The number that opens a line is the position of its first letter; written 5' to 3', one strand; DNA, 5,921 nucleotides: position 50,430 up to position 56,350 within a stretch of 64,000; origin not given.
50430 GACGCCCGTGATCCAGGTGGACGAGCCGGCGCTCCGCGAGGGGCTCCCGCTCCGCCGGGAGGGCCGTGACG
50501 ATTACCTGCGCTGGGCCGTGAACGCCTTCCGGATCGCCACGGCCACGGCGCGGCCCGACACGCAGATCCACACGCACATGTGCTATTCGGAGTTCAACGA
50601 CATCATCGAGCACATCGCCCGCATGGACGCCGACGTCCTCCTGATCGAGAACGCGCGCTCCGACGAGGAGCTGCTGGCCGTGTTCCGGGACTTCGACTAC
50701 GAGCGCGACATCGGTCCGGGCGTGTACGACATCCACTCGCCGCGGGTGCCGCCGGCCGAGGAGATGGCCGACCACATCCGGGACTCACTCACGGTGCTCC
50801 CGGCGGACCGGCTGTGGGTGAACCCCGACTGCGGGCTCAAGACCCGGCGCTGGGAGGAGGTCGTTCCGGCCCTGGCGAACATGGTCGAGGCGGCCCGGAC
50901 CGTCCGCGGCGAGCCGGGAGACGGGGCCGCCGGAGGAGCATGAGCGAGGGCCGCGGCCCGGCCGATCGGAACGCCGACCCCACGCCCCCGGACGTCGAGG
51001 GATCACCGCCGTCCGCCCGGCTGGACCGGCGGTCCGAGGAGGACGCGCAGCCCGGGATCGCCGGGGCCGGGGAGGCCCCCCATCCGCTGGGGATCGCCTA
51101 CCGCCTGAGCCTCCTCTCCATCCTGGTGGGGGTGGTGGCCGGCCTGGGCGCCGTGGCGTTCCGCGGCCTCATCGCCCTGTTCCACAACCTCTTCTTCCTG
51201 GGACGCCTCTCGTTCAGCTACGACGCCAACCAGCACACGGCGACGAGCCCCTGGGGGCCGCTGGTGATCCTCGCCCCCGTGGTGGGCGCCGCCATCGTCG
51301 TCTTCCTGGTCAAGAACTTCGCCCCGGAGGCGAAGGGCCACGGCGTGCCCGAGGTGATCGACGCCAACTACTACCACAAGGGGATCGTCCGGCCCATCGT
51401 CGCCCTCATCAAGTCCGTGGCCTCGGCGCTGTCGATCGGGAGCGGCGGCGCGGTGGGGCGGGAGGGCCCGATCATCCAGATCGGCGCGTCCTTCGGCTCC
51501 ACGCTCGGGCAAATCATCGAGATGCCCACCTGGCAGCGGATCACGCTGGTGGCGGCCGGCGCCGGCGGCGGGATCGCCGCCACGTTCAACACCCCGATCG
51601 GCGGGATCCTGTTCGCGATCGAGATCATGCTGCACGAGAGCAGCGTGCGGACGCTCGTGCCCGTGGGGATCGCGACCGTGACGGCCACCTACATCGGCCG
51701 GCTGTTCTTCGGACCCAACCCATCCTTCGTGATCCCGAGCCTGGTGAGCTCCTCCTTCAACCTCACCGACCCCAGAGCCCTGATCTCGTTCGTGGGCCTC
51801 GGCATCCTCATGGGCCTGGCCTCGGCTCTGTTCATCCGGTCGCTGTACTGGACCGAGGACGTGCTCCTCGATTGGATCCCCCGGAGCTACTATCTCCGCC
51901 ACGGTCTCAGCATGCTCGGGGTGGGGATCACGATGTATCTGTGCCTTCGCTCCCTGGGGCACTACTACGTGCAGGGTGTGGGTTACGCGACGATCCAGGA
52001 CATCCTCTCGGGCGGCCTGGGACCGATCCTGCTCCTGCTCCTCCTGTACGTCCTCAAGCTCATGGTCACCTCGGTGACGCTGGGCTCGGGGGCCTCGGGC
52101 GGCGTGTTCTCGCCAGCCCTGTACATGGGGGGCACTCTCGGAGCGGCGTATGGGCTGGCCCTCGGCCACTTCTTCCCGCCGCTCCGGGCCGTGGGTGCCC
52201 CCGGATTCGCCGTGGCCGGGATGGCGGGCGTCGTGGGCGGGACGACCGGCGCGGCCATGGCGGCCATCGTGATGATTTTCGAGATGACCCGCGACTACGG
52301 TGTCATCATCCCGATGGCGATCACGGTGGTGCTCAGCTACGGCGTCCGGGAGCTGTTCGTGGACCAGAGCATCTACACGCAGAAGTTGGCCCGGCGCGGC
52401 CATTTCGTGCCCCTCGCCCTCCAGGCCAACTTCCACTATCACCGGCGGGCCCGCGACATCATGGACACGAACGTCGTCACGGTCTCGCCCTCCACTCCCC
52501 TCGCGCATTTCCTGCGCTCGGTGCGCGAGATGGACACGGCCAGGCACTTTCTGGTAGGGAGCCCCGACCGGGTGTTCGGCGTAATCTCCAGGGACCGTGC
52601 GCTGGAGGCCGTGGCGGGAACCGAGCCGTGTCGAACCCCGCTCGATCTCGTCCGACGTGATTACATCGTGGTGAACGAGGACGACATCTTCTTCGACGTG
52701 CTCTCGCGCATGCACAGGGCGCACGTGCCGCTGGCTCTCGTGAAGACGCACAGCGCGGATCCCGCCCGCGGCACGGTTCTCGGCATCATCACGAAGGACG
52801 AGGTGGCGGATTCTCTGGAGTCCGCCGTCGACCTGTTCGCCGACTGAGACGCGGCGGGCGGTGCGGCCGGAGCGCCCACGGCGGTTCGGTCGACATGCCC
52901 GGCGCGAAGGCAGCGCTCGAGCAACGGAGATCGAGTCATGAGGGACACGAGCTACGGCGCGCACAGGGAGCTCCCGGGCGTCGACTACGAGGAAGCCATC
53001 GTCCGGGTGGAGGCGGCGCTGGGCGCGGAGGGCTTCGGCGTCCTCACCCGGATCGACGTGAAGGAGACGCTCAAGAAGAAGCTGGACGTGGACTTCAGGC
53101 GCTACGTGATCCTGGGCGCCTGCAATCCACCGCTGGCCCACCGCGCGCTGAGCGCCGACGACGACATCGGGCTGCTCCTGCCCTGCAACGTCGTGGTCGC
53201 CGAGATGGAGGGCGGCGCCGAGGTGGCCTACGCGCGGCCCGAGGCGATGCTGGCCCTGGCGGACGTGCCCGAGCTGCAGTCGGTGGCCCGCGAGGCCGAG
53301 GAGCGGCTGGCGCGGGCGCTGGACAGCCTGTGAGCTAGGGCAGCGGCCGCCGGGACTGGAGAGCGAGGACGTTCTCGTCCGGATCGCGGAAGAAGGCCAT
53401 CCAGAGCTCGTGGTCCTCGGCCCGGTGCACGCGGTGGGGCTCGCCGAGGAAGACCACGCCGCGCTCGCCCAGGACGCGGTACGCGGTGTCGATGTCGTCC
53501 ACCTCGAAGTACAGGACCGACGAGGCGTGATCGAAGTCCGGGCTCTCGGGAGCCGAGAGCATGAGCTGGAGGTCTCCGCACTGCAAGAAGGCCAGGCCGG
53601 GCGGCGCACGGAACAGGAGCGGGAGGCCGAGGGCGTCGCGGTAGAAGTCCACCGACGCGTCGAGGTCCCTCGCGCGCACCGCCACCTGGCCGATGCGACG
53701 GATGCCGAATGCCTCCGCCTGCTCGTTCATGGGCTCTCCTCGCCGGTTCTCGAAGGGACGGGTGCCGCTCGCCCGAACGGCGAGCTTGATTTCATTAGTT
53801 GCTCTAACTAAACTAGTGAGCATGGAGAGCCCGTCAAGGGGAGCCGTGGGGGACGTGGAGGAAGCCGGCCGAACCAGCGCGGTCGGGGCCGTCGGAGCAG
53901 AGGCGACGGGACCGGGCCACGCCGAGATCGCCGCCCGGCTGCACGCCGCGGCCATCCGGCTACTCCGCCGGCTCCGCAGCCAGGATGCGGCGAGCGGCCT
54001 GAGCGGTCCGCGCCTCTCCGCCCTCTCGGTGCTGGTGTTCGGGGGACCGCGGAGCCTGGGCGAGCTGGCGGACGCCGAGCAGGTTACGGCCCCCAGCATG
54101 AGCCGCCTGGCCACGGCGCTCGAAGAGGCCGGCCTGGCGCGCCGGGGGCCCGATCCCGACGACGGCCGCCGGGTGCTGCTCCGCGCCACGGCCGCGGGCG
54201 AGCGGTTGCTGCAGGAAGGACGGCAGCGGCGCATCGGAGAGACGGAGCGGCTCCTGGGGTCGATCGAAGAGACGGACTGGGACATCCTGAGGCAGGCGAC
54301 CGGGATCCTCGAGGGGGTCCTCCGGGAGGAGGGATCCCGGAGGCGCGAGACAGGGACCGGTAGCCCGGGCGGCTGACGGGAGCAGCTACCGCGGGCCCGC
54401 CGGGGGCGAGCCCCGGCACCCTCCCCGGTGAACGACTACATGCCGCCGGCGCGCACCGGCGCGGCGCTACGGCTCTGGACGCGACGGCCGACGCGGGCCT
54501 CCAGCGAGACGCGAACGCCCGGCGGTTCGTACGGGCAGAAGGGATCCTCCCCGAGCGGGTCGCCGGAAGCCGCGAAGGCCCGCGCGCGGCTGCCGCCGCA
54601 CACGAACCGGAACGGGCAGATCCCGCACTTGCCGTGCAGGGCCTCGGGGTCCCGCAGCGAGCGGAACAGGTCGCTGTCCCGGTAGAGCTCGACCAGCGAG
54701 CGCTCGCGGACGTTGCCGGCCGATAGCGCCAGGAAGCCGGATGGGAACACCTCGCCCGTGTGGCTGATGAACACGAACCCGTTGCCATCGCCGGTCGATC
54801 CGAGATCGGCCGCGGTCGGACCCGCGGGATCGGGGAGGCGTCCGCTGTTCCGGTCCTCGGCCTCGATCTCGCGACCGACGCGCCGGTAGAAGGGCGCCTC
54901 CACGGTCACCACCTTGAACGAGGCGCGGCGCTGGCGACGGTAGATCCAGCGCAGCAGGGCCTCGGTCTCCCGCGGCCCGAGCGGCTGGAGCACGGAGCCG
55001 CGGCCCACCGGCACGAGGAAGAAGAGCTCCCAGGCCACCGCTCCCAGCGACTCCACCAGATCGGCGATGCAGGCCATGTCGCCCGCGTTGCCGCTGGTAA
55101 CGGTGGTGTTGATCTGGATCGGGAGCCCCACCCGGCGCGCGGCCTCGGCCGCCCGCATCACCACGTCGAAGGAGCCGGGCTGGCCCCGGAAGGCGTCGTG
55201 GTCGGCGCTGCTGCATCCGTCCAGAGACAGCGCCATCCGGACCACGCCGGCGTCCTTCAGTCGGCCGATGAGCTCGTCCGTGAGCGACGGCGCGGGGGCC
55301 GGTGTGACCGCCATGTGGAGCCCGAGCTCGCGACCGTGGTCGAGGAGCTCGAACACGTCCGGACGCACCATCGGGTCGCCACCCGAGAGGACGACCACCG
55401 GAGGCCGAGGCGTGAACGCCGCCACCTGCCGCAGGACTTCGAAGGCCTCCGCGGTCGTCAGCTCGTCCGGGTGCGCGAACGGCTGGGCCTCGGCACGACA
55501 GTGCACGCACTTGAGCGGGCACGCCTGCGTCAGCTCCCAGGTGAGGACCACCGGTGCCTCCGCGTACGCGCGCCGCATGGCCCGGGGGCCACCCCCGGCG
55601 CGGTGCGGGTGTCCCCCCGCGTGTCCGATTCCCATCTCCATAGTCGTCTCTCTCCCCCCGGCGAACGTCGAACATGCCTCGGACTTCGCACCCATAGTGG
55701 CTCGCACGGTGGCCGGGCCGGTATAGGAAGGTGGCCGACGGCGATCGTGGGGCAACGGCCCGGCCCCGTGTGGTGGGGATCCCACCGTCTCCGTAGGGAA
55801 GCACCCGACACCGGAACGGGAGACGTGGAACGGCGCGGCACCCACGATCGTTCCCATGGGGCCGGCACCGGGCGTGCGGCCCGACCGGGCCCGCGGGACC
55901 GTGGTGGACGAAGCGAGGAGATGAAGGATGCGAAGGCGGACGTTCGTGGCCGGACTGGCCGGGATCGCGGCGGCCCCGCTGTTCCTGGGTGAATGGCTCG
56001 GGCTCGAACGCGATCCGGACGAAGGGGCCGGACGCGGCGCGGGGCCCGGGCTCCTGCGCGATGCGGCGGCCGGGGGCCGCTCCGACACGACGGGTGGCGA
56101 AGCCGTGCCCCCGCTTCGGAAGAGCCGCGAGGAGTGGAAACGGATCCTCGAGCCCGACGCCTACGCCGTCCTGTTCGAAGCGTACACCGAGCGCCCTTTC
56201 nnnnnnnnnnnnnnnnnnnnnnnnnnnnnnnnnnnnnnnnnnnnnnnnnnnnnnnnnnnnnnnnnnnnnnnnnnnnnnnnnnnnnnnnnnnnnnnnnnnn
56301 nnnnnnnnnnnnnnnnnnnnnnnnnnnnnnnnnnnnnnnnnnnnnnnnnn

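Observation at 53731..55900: Orphan AhbD/NirJ-like radical SAM/SPASM enzyme beside a MarR regulator with a perfect AT palindrome operator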

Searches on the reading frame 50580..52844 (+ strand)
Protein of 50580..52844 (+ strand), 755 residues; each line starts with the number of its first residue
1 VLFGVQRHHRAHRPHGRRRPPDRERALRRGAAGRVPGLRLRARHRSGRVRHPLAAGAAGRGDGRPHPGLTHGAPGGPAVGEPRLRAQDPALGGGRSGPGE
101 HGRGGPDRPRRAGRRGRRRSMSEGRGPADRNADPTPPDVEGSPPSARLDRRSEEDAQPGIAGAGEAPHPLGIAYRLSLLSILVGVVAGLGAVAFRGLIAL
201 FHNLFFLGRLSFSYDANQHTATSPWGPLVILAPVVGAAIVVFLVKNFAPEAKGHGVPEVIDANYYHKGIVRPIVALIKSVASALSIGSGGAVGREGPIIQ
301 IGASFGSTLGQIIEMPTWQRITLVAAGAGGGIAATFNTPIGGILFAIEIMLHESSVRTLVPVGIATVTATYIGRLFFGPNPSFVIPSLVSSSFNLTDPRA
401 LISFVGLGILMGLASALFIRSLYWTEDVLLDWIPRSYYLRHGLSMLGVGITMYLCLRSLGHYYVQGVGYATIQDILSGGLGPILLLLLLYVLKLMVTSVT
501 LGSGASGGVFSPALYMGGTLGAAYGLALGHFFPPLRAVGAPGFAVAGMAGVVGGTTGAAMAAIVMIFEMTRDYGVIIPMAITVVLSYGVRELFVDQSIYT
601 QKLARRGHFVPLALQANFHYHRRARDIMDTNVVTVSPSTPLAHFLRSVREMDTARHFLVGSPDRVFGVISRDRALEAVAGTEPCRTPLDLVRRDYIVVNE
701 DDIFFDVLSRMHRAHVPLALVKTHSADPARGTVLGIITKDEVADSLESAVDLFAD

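Call 85: search_protein_families(library=pfam, proteins=[window:50580-52844:+], max_evalue=0.00001)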
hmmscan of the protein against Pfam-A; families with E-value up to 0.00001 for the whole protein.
window:50580-52844:+ (755 aa): 2 families
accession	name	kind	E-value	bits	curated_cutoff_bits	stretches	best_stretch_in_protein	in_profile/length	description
PF00654.25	Voltage_CLC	-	9e-86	288.6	24.8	1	236-589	1-344/346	Voltage gated chloride channel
PF00571.33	CBS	-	5e-11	43.2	24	1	624-679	1-56/57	CBS domain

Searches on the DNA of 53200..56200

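Call 65: search_rna_families(source=window, start=53200, end=56200, threshold=evalue, max_evalue=1)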
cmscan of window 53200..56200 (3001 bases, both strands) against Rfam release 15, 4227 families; matches with E-value up to 1: 1.
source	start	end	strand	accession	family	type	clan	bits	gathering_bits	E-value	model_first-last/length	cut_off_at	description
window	54942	54992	+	RF03847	mir-1538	Gene; miRNA;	-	24.1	78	0.12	1-58/58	no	mir-1538 microRNA precursor family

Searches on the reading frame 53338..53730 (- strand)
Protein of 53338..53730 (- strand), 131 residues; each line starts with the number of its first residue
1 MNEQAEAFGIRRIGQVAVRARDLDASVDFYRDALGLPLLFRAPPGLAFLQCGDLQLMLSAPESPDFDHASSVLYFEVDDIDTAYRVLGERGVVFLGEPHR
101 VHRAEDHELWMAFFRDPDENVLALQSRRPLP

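Call 11: search_protein_families(library=ncbifam, proteins=[window:53338-53730:-], max_evalue=0.001)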
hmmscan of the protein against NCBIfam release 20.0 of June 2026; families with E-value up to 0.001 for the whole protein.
window:53338-53730:- (131 aa): 12 families
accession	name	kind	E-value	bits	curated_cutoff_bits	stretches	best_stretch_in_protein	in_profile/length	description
NF050075.1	SMU1112c_YaeR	equivalog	6e-06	26.5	140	0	61-123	68-122/125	SMU1112c/YaeR family gloxylase I-like metalloprotein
TIGR00068.2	glyox_I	equivalog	8.4e-06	25.7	120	0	14-41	3-30/143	lactoylglutathione lyase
NF000339.2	fos-Crono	exception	1.7e-05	25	275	1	16-124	7-110/134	FosA family fosfomycin resistance glutathione transferase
NF000221.4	FosA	exception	3.5e-05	23.7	250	1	17-63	9-54/137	FosA family fosfomycin resistance glutathione transferase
NF000496.2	Fos_GSH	equivalog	4.7e-05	23.5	180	1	13-74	5-71/136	fosfomycin resistance glutathione transferase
NF033933.0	fosA8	exception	0.00013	22.2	300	1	17-68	9-59/138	FosA8 family fosfomycin resistance glutathione transferase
NF008551.0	PRK11478.1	equivalog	0.00017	22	148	0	72-124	78-126/129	VOC family protein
NF000495.1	FosK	exception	0.00019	21.3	280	1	12-64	4-55/132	fosfomycin resistance glutathione transferase FosK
TIGR03211.1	catechol_2_3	equivalog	0.00021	20.7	320.2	1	9-51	1-42/303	catechol 2,3-dioxygenase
NF000494.1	FosF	exception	0.00025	21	280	1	12-62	4-55/132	fosfomycin resistance glutathione transferase FosF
NF051469.1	fosA13_fam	exception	0.00026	21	290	1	16-61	8-52/136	FosA13 family fosfomycin resistance glutathione transferase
NF000026.1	154989_fosA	exception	0.00047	20.3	275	1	16-66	8-57/141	FosA/FosA2 family fosfomycin resistance glutathione transferase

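Call 12: search_protein_families(library=pfam, proteins=[window:53338-53730:-], max_evalue=0.001)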
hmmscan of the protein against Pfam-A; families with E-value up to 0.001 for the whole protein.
window:53338-53730:- (131 aa): 3 families
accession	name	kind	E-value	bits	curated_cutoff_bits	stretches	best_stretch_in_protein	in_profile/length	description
PF00903.31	Glyoxalase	-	1.5e-18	67.7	20.6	1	12-123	1-120/121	Glyoxalase/Bleomycin resistance protein/Dioxygenase superfamily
PF18029.7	Glyoxalase_6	-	0.00021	22.4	23.6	1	15-122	1-103/106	Glyoxalase-like domain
PF12681.13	Glyoxalase_2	-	0.00041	20.7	30.1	0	18-122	6-111/118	Glyoxalase-like domain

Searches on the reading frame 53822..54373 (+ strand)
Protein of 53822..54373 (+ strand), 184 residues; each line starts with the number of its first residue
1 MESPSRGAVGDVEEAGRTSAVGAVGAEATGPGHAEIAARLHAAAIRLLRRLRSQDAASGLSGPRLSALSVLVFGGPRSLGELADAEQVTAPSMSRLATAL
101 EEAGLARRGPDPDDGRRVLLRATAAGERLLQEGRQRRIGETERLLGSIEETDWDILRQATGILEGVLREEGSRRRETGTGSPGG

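Call 11: search_protein_families(library=ncbifam, proteins=[window:53822-54373:+], max_evalue=0.001)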
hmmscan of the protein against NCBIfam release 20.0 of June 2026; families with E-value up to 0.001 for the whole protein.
window:53822-54373:+ (184 aa): 2 families
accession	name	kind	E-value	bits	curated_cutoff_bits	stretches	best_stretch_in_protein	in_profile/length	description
NF052438.1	TransRegRv0880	equivalog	7.6e-25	87.4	220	1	34-170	6-142/143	Rv0880 family HTH-type transcriptional regulator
TIGR02337.1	HpaR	equivalog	1.6e-07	31.2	121.2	1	68-134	34-100/130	homoprotocatechuate degradation operon regulator HpaR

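Call 12: search_protein_families(library=pfam, proteins=[window:53822-54373:+], max_evalue=0.001)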
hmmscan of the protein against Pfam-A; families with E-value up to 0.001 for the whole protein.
window:53822-54373:+ (184 aa): 3 families
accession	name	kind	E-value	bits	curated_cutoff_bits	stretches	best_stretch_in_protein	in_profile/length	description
PF12802.13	MarR_2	-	1.4e-10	41.6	27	1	58-117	1-61/61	MarR family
PF01047.28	MarR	-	1.2e-08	35.1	24.6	1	64-118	5-59/59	MarR family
PF13463.12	HTH_27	-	0.00015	22.4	22.2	1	74-126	16-68/68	Winged helix DNA-binding domain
